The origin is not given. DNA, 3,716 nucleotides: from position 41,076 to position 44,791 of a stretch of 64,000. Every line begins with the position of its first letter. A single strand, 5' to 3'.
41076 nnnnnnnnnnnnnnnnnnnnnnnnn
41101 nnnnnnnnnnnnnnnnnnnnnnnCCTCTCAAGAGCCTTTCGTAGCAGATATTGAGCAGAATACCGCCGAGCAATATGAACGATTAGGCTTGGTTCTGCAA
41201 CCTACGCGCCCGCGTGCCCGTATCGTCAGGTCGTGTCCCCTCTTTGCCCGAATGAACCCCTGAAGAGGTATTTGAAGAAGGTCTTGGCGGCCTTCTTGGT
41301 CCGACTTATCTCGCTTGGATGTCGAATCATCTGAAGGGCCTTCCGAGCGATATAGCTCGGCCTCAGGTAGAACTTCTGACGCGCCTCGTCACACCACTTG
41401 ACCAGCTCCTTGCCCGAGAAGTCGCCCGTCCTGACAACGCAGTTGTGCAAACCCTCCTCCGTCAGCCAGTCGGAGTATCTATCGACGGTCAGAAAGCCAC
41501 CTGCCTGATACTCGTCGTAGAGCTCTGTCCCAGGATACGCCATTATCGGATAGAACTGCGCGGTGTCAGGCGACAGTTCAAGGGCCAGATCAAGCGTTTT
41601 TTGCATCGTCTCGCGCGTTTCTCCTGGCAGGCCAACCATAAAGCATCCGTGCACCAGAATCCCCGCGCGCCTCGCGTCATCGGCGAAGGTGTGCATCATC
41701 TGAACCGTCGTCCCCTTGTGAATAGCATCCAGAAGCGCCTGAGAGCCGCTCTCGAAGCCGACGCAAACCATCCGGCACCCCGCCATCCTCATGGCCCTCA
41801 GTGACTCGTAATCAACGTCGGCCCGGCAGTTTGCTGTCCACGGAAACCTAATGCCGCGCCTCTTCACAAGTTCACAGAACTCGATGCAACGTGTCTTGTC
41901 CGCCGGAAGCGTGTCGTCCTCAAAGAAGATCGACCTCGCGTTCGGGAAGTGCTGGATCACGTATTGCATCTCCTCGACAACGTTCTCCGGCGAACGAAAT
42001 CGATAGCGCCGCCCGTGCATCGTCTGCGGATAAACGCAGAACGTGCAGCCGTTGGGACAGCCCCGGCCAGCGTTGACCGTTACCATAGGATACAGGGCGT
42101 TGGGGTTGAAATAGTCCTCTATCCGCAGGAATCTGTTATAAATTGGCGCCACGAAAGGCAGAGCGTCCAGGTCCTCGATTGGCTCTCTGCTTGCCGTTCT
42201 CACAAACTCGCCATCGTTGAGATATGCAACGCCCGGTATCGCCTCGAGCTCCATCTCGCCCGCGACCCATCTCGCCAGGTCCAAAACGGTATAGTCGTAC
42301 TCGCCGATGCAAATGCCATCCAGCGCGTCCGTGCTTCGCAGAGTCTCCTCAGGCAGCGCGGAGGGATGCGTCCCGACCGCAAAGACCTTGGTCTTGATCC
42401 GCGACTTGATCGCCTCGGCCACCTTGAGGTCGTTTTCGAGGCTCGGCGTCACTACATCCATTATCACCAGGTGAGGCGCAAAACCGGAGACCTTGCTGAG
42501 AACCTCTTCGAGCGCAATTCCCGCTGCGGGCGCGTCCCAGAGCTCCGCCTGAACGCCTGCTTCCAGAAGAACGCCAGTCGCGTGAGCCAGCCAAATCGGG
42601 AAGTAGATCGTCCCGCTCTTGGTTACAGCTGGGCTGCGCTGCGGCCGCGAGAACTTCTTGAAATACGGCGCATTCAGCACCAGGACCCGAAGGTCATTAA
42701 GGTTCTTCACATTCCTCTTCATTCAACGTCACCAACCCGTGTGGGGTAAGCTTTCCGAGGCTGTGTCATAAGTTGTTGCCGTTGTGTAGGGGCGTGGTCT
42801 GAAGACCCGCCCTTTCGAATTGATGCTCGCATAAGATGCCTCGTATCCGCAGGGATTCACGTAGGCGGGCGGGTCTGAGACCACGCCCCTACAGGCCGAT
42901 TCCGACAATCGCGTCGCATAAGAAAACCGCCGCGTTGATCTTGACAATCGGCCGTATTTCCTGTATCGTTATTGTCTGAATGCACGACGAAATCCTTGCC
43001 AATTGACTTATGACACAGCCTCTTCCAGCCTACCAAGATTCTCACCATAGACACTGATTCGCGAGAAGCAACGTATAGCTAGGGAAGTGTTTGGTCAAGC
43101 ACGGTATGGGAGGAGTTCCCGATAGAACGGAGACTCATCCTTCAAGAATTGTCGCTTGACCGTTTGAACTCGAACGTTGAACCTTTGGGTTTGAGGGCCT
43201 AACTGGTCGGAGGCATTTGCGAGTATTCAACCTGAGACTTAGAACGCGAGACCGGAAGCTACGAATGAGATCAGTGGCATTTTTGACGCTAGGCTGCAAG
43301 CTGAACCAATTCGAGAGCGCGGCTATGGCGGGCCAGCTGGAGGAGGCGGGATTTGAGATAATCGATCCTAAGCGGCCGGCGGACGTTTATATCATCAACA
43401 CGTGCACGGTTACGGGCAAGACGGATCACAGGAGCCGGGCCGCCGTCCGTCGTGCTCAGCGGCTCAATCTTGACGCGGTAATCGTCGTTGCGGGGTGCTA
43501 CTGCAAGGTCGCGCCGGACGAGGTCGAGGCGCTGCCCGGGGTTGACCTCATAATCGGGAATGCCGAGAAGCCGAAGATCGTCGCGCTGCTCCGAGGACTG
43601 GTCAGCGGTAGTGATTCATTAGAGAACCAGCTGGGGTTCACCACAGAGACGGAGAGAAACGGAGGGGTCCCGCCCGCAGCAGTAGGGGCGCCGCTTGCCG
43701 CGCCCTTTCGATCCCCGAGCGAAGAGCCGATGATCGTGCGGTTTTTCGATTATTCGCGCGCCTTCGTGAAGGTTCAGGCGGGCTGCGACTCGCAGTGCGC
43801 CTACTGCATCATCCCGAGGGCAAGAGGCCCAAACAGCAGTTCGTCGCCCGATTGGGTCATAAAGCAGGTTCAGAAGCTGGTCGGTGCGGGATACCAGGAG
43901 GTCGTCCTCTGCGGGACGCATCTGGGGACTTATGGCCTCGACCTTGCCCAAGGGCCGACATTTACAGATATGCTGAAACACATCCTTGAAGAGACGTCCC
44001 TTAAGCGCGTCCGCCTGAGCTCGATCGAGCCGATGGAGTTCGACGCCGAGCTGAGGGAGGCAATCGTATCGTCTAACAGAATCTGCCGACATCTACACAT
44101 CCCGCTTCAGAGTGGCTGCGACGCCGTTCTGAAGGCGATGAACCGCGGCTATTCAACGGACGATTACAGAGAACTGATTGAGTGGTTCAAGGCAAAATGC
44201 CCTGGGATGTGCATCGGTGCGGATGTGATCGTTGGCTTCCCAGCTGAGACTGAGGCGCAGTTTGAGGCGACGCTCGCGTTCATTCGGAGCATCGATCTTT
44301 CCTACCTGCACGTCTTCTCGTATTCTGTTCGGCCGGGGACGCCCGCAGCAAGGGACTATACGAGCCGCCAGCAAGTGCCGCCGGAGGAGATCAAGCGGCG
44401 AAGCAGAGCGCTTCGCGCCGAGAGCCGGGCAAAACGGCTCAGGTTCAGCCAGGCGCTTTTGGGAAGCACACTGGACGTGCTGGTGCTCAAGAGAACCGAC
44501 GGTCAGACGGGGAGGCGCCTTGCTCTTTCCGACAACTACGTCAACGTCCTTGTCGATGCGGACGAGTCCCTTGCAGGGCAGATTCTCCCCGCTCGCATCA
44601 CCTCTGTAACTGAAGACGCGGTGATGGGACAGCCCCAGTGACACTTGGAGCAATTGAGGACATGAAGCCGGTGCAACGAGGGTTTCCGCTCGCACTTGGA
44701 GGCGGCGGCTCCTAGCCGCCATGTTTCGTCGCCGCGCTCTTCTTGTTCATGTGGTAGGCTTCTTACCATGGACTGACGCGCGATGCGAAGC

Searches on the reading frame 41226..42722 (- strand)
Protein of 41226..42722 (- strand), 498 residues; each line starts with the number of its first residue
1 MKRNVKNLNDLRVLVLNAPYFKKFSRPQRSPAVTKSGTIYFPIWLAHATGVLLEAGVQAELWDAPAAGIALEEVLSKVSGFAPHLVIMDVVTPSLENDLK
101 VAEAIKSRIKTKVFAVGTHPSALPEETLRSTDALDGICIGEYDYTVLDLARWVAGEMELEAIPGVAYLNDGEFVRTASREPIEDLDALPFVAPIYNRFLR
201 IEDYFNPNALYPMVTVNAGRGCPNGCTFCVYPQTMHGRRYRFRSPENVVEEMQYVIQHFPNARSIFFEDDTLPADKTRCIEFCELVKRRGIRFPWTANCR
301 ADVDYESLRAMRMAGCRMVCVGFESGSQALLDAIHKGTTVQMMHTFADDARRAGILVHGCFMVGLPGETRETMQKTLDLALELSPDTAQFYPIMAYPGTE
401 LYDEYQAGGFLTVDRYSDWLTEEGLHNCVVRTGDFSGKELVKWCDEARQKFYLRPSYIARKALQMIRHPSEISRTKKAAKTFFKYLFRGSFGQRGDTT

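Call 41: search_protein_families(library=pfam, proteins=[window:41226-42722:-], max_evalue=0.00001)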
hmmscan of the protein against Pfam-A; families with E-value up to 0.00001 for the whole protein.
window:41226-42722:- (498 aa): 2 families
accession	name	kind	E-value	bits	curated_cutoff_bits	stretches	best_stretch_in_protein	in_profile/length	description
PF04055.27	Radical_SAM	-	2e-22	80.5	29.5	1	217-380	2-166/166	Radical SAM superfamily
PF02310.24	B12-binding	-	3e-12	46.9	32.1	1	32-148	4-119/121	B12 binding domain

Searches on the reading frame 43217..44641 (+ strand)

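Call 41: search_protein_families(library=pfam, proteins=[window:43217-44641:+], max_evalue=0.00001)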
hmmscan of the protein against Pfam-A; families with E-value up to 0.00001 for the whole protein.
window:43217-44641:+ (474 aa): 2 families
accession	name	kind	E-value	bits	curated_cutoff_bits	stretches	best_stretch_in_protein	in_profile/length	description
PF00919.26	UPF0004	-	1.5e-24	86.3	27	1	20-114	2-98/98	Uncharacterized protein family UPF0004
PF04055.27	Radical_SAM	-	7.3e-20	72.2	29.5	1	185-356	2-166/166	Radical SAM superfamily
